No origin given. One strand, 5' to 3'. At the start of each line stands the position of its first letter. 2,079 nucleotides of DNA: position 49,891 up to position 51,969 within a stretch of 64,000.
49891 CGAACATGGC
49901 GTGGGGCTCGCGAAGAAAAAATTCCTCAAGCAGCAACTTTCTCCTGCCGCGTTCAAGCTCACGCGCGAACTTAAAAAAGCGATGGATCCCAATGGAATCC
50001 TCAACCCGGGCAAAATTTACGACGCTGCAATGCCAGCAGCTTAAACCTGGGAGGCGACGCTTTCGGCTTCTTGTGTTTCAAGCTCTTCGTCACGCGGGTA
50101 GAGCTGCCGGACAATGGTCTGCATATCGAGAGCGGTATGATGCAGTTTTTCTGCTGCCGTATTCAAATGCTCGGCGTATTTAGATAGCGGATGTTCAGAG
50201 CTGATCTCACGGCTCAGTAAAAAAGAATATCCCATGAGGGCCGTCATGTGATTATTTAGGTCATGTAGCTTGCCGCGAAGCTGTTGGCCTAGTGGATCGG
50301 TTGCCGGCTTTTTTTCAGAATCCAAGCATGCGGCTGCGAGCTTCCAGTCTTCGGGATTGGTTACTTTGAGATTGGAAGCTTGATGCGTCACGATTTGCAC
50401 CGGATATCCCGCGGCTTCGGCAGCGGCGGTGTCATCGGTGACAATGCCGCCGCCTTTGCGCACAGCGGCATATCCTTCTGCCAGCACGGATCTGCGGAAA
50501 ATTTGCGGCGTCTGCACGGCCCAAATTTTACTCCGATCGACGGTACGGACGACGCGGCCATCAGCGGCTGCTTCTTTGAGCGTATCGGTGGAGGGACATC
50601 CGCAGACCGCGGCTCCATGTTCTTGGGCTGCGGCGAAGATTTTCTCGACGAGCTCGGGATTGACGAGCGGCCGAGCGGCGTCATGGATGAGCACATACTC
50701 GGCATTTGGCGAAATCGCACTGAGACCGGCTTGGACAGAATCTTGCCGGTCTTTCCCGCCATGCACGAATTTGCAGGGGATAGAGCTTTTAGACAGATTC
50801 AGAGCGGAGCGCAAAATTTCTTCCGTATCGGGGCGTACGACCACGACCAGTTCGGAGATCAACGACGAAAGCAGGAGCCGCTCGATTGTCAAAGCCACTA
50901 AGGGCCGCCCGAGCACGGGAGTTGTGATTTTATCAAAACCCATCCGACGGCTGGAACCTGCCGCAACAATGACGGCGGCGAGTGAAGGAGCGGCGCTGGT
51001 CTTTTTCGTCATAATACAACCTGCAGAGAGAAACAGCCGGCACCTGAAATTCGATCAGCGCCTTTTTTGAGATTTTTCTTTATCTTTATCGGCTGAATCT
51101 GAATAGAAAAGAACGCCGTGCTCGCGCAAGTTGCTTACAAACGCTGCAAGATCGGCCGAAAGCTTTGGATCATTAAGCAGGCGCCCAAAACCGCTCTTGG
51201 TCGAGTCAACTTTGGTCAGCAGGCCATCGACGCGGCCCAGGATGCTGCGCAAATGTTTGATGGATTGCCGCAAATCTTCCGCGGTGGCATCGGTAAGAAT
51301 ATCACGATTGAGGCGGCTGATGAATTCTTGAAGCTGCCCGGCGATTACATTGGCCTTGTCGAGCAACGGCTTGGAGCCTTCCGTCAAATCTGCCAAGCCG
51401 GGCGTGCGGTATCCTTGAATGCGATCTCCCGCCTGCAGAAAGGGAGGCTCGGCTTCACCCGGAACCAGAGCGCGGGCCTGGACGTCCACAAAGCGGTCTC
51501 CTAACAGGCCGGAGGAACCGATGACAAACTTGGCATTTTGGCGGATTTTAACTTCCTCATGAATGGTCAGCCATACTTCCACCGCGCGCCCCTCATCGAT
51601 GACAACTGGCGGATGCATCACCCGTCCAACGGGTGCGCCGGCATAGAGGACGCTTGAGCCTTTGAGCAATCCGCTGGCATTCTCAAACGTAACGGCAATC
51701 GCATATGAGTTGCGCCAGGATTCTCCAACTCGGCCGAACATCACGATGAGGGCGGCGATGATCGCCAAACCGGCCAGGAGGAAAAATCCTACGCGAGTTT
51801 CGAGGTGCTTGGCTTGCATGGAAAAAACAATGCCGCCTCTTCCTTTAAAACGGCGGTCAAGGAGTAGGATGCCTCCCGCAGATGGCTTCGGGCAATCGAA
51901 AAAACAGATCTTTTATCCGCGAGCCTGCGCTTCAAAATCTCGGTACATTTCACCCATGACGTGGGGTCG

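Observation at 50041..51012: IspD fused to a stand-alone histidine-phosphoacceptor (DHp/HisKA-like) domain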

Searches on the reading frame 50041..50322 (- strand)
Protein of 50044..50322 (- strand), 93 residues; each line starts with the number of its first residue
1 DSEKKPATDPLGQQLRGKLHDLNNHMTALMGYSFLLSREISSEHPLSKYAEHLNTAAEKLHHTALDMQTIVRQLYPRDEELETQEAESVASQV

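Call 4: search_protein_families(library=pfam, proteins=[window:50044-50322:-], max_evalue=10)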
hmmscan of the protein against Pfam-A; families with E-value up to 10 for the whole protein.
seq(93 aa): 2 families
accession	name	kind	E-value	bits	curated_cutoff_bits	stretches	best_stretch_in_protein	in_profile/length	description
PF00512.31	HisKA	-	0.00022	21.6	26.9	1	13-74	4-57/66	His Kinase A (phospho-acceptor) domain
PF07730.19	HisKA_3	-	0.067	14.2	24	1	19-78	9-67/68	Histidine kinase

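Call 5: search_protein_families(library=ncbifam, proteins=[window:50044-50322:-], max_evalue=10)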
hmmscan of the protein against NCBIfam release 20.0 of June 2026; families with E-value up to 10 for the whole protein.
seq(93 aa): 1 family
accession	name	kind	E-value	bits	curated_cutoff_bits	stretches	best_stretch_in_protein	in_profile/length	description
NF010076.0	PRK13557.1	subfamily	0.019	13.4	631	1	9-74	161-223/540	histidine kinase famiy protein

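Call 6: search_solved_structures(query=window:50044-50322:-, max_evalue=10, show_alignments=3)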
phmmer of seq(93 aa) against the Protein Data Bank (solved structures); distinct sequences matched with E-value up to 10: 2.
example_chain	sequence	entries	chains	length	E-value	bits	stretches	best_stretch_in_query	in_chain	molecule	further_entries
3a2e_A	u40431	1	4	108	1.2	13.2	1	2-46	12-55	Ginkbilobin-2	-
4xre_A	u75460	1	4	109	1.2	13.2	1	2-46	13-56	Antifungal protein ginkbilobin-2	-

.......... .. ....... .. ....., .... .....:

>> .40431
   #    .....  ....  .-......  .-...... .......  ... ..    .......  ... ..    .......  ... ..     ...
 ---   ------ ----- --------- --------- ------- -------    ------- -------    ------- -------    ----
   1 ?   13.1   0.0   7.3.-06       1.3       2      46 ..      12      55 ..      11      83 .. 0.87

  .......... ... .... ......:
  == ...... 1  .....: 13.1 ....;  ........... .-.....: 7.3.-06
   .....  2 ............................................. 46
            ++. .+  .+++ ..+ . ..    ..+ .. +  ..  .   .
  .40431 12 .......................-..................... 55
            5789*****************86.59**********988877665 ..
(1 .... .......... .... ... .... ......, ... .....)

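Call 13: search_protein_representatives(protein=window:50041-50319:-)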
Query: 92 residues. Proteins with E-value up to 0.001 (for the whole library): 27; up to 1e-10: 2; up to 1e-30: 0. The best 27 are listed.
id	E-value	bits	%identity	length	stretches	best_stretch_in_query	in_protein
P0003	2.2e-13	66.6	41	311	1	8-83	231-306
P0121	5.1e-13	65.4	46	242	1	4-77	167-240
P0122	8.5e-10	55.1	42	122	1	10-78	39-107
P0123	3.6e-05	40.4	41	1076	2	9-71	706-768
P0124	5.4e-05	39.8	39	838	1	8-77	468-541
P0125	1.5e-04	38.4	40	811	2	9-72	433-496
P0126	1.8e-04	38.2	29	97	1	8-79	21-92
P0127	2.1e-04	38.0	43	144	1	8-61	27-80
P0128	2.6e-04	37.7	43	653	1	8-61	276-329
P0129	3.9e-04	37.1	38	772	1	9-71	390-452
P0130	4.2e-04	37.0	37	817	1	8-70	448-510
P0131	4.5e-04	36.9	34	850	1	8-72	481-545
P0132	4.8e-04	36.8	28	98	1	13-79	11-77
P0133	4.9e-04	36.8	36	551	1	8-82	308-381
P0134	5.0e-04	36.8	40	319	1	7-59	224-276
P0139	7.5e-04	36.2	34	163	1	10-77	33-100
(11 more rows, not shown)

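Call 16: search_protein_families(library=pfam, proteins=[P0123, P0124, P0125, P0128, P0121, P0122, P0126, P0132, P0134, P0139], max_evalue=0.01)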
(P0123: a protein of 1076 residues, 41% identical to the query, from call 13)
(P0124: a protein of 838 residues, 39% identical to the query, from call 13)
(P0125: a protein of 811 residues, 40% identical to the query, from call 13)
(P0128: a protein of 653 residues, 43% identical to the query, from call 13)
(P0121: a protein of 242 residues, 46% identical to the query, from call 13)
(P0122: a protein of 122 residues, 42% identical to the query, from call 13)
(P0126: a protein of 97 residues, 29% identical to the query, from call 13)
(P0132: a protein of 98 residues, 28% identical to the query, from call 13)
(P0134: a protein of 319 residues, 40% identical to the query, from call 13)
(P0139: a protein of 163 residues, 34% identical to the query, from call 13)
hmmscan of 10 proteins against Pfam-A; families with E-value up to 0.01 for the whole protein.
P0123 (1076 aa): 10 families
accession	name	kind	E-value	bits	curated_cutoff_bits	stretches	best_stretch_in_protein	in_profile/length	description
PF00497.25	SBP_bac_3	-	6.4e-29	100.8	26.4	1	44-261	5-131/132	Bacterial extracellular solute-binding proteins, family 3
PF13426.13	PAS_9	-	3e-25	88.9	27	2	589-689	2-102/103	PAS domain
PF02518.31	HATPase_c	-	3.8e-22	79.3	26.4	1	817-935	5-110/111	Histidine kinase-, DNA gyrase B-, and HSP90-like ATPase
PF08448.16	PAS_4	-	3.7e-21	75.9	23.1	1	335-442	2-109/110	PAS fold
PF00989.32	PAS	-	5.3e-19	68.7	22.6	2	579-684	2-109/113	PAS fold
PF00072.30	Response_reg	-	6e-16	59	30.2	1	959-1071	1-111/111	Response regulator receiver domain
PF13188.13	PAS_8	-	1.2e-10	41.4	21.8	1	579-630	2-49/65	PAS domain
PF00512.31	HisKA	-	2.8e-10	40.5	26.9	1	708-770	3-64/66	His Kinase A (phospho-acceptor) domain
PF08447.18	PAS_3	-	7.2e-05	23.4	25.6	0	351-434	2-88/89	PAS fold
PF10090.15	HPTransfase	-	0.0086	16.3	22.9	0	820-844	34-58/123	Histidine phosphotransferase C-terminal domain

P0124 (838 aa): 9 families
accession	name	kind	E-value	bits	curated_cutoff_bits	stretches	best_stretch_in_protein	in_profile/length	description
PF10114.15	PocR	-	1.5e-43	148.8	23.9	1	24-187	1-161/162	Sensory domain found in PocR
PF02518.31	HATPase_c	-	4.2e-20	72.7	26.4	1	577-697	2-109/111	Histidine kinase-, DNA gyrase B-, and HSP90-like ATPase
PF00072.30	Response_reg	-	3.5e-18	66.2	30.2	1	721-832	1-110/111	Response regulator receiver domain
PF08447.18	PAS_3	-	1.7e-13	51.1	25.6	1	363-447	4-88/89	PAS fold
PF13426.13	PAS_9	-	9e-11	42.4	27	1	225-325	4-103/103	PAS domain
PF08448.16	PAS_4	-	9.3e-11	42.4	23.1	1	220-327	3-109/110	PAS fold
PF00512.31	HisKA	-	1.9e-09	37.9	26.9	1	471-532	3-63/66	His Kinase A (phospho-acceptor) domain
PF00989.32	PAS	-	1.2e-07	32.1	22.6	1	214-246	3-35/113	PAS fold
PF13188.13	PAS_8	-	2.2e-05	24.6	21.8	1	214-265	3-54/65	PAS domain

P0125 (811 aa): 8 families
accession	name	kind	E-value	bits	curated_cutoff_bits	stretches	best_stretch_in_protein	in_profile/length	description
PF02518.31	HATPase_c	-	3.5e-21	76.1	26.4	1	545-666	2-110/111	Histidine kinase-, DNA gyrase B-, and HSP90-like ATPase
PF00072.30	Response_reg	-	5.4e-21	75.3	30.2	1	689-795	1-106/111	Response regulator receiver domain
PF13426.13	PAS_9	-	2e-12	47.7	27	1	317-417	4-103/103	PAS domain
PF00512.31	HisKA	-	4e-09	36.8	26.9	1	434-496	2-63/66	His Kinase A (phospho-acceptor) domain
PF00989.32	PAS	-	1.6e-08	35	22.6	1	309-415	6-113/113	PAS fold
PF08447.18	PAS_3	-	8.3e-08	32.8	25.6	1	330-406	4-83/89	PAS fold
PF08448.16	PAS_4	-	0.00014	22.5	23.1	1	329-419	19-109/110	PAS fold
PF23198.2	PDE8A_N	-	0.0013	19.1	29.6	1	706-773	30-97/147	PDE8A-like, N-terminal domain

P0128 (653 aa): 6 families
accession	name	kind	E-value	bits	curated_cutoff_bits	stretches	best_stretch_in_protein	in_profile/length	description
PF00072.30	Response_reg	-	2.5e-23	82.8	30.2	1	529-642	1-111/111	Response regulator receiver domain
PF02518.31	HATPase_c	-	3e-22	79.6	26.4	1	385-505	2-109/111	Histidine kinase-, DNA gyrase B-, and HSP90-like ATPase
PF17152.10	CHASE8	-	1.2e-13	51.6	27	1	42-144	3-101/102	Periplasmic sensor domain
PF00672.30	HAMP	-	3.3e-09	37.4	25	1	180-232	2-53/53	HAMP domain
PF00512.31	HisKA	-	5.5e-09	36.4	26.9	1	279-341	3-64/66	His Kinase A (phospho-acceptor) domain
PF10090.15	HPTransfase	-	0.0076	16.4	22.9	0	372-415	16-58/123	Histidine phosphotransferase C-terminal domain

P0121 (242 aa): 2 families
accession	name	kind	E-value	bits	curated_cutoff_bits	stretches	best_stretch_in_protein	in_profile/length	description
PF01128.25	IspD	-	8.3e-50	170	27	1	11-165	65-220/221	2-C-methyl-D-erythritol 4-phosphate cytidylyltransferase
PF00512.31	HisKA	-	0.00034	21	26.9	1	181-229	10-57/66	His Kinase A (phospho-acceptor) domain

P0122 (122 aa): 2 families
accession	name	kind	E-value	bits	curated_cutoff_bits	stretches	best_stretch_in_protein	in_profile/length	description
PF00512.31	HisKA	-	0.0034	17.8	26.9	1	41-89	4-51/66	His Kinase A (phospho-acceptor) domain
PF01128.25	IspD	-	0.0038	17.5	27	1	1-31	190-220/221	2-C-methyl-D-erythritol 4-phosphate cytidylyltransferase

P0126 (97 aa): 1 family
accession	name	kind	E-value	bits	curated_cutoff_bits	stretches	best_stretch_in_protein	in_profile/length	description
PF00512.31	HisKA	-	4e-05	24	26.9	1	24-74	3-52/66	His Kinase A (phospho-acceptor) domain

P0132 (98 aa): 1 family
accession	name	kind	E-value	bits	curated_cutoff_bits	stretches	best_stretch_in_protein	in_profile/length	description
PF00512.31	HisKA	-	0.004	17.6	26.9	1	14-69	8-62/66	His Kinase A (phospho-acceptor) domain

P0134 (319 aa): 7 families
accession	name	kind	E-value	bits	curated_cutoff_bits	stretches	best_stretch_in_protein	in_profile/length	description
PF00989.32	PAS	-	3.7e-22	78.9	22.6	1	101-207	6-113/113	PAS fold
PF13426.13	PAS_9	-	1.4e-20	73.9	27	1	107-208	2-102/103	PAS domain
PF08448.16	PAS_4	-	4.9e-11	43.3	23.1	1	104-211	3-109/110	PAS fold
PF00512.31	HisKA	-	9.9e-11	42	26.9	1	227-290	2-64/66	His Kinase A (phospho-acceptor) domain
PF08447.18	PAS_3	-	7.9e-10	39.3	25.6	1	119-204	2-89/89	PAS fold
PF00072.30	Response_reg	-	2.3e-09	37.8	30.2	1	3-72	37-107/111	Response regulator receiver domain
PF13188.13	PAS_8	-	1.3e-06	28.5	21.8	1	100-134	5-40/65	PAS domain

P0139 (163 aa): 1 family
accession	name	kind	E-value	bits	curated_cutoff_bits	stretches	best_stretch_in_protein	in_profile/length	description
PF00512.31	HisKA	-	9.8e-12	45.2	26.9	1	33-96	2-64/66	His Kinase A (phospho-acceptor) domain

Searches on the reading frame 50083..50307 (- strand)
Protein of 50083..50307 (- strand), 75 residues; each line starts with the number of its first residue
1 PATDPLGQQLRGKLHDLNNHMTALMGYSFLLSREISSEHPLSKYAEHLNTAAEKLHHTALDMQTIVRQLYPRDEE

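Call 17: search_solved_structures(query=A2, max_evalue=1, show_alignments=4)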
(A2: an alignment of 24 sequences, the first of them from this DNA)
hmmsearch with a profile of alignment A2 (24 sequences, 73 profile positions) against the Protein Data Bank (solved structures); distinct sequences matched with E-value up to 1: 4.
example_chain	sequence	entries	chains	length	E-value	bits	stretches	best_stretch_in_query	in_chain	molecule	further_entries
7n0e_A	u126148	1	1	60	0.017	18.4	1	10-61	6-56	Histidine kinase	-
7z8n_A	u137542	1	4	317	0.067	16.6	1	10-60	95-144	Histidine kinase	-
8vc9_A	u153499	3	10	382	0.072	16.5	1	8-66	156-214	Leptospira virulence regulator B (LvrB) | histidine kinase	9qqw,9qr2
3a0r_A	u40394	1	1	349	0.083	16.3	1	10-66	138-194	Sensor protein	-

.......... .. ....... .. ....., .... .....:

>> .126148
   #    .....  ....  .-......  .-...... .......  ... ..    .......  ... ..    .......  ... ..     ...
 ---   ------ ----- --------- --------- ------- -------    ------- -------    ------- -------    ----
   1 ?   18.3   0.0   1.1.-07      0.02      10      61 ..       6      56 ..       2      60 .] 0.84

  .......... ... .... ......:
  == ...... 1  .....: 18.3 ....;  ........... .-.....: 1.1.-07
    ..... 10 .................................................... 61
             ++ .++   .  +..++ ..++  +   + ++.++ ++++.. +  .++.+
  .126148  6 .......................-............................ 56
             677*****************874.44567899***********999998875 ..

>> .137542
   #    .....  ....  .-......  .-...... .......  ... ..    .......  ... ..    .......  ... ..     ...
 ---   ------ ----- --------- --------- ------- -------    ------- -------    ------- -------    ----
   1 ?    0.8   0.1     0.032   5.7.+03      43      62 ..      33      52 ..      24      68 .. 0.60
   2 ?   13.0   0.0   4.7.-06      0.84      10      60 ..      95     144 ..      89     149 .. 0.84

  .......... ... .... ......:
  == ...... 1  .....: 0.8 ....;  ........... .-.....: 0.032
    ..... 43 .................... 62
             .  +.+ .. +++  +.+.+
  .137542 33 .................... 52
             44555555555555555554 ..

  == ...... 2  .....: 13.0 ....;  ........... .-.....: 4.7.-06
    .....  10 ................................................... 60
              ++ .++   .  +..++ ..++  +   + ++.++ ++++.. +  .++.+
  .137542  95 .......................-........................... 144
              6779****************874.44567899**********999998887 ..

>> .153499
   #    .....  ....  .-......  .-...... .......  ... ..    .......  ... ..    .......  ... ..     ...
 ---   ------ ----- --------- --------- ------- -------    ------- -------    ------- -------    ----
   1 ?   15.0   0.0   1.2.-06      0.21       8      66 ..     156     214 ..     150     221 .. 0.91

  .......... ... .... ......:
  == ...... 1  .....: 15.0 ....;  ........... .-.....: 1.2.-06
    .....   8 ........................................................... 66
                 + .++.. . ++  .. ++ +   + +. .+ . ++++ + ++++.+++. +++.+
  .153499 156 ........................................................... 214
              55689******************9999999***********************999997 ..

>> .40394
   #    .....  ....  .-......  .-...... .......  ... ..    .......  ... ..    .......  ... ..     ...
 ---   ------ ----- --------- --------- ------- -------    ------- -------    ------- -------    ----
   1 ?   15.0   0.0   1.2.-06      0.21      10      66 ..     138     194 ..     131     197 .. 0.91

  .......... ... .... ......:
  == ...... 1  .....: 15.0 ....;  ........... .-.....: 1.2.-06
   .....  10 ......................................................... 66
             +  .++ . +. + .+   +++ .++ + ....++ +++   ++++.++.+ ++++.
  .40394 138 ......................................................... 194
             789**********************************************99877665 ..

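Call 18: search_protein_families(library=pfam, alignment_id=A2, max_evalue=0.01)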
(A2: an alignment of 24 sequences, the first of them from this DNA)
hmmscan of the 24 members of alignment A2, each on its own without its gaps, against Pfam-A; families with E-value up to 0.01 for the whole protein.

A. member 1, seq(75 aa): 1 family
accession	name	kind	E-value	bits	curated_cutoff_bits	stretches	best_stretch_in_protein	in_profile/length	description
PF00512.31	HisKA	-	0.00013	22.4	26.9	1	8-69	4-57/66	His Kinase A (phospho-acceptor) domain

B. families by the number of members that match (of 24 scanned): 1 family
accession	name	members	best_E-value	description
PF00512.31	HisKA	20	7.8e-08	His Kinase A (phospho-acceptor) domain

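Call 38: predict_structure(alignment_id=A2)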
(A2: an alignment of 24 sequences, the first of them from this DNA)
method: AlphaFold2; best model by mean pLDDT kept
length: 75 residues; sequences in the alignment: 24
mean_pLDDT: 92.9   pTM: 0.74
mean pLDDT of the five models: 92.9, 92.7, 92.6, 92.5, 92.1
residues with pLDDT >= 90: 64; 70-90: 7; 50-70: 4; < 50: 0
segments of 3 or more residues with pLDDT < 50: none
pLDDT, mean of each block of 10 residues (from residue 1): 83 95 97 96 97 97 94 74
secondary structure, 60 per line:
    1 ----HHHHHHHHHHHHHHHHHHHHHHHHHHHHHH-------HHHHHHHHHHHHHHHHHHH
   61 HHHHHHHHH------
elements in order: H5-34 H42-69

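Call 42: fold_search(model_id=the predicted structure, library=pdb)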
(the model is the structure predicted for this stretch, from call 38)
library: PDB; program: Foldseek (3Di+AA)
matches with E <= 10: 250; with E <= 0.001: 0
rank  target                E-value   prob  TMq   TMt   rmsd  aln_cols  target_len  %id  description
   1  9jfj_B                8.0e-02  1.00  0.66  0.25   2.1        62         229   16  Crystal structure of the cytoplasmic domain of ZraS in ADP-bound form (released 2025-03-26)
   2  9jfj_A                1.1e-01  1.00  0.71  0.25   2.0        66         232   15  Crystal structure of the cytoplasmic domain of ZraS in ADP-bound form (released 2025-03-26)
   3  6lgq_C                1.7e-01  1.00  0.75  0.27   1.4        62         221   21  The crystal complex structure of histidine kinase and response regulator (released 2020-12-09)
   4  9jfj_D                2.0e-01  0.99  0.63  0.23   2.2        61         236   16  Crystal structure of the cytoplasmic domain of ZraS in ADP-bound form (released 2025-03-26)
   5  7n0e_B                2.9e-01  0.99  0.69  0.29   1.7        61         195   18  Co-complex of the histidine kinase region of RetS and the dimerization and histidine phosphotransfer domain of GacS (released 2022-03-09)
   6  4biv_A                2.9e-01  0.99  0.69  0.21   2.1        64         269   25  Crystal structure of CpxAHDC (trigonal form) (released 2014-02-12)
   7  5lfk_B                2.9e-01  0.98  0.61  0.21   2.6        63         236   25  Crystal structure of CpxAHDC (hemiphosphorylated form) (released 2017-06-07)
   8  4bix_B                3.1e-01  0.97  0.61  0.23   2.8        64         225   25  Crystal structure of CpxAHDC (monoclinic form 1) (released 2014-02-12)
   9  4biy_B                3.5e-01  0.97  0.59  0.23   2.9        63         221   25  Crystal structure of CpxAHDC (monoclinic form 2) (released 2014-02-12)
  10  4biz_B                3.9e-01  0.97  0.63  0.23   2.4        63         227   24  Crystal structure of CpxAHDC (orthorhombic form 2) (released 2014-04-23)
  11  4biz_C                7.3e-01  0.96  0.67  0.23   2.2        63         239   24  Crystal structure of CpxAHDC (orthorhombic form 2) (released 2014-04-23)
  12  6hk5_B                7.7e-01  0.92  0.67  0.74   3.0        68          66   10  X-ray structure of a truncated mutant of the metallochaperone CooJ with a high-affinity nickel-binding site (released 2019-03-27)
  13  4cb0_B                7.7e-01  0.91  0.58  0.22   2.3        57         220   28  Crystal structure of CpxAHDC in complex with ATP (hexagonal form) (released 2014-02-12)
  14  6s1k_E                8.8e-01  0.47  0.45  0.35   5.0        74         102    8  E. coli Core Signaling Unit, carrying QQQQ receptor mutation (released 2020-01-22)
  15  7n0e_A                9.9e-01  0.95  0.66  0.79   1.7        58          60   17  Co-complex of the histidine kinase region of RetS and the dimerization and histidine phosphotransfer domain of GacS (released 2022-03-09)
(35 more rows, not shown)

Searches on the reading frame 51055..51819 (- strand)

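Call 54: search_protein_families(library=pfam, proteins=[window:51055-51819:-], max_evalue=0.00001)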
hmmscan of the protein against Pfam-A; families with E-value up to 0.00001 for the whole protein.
window:51055-51819:- (254 aa): 1 family
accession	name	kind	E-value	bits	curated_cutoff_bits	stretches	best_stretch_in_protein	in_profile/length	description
PF02470.25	MlaD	-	9.7e-14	51.8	25.1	1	38-115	2-80/81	MlaD protein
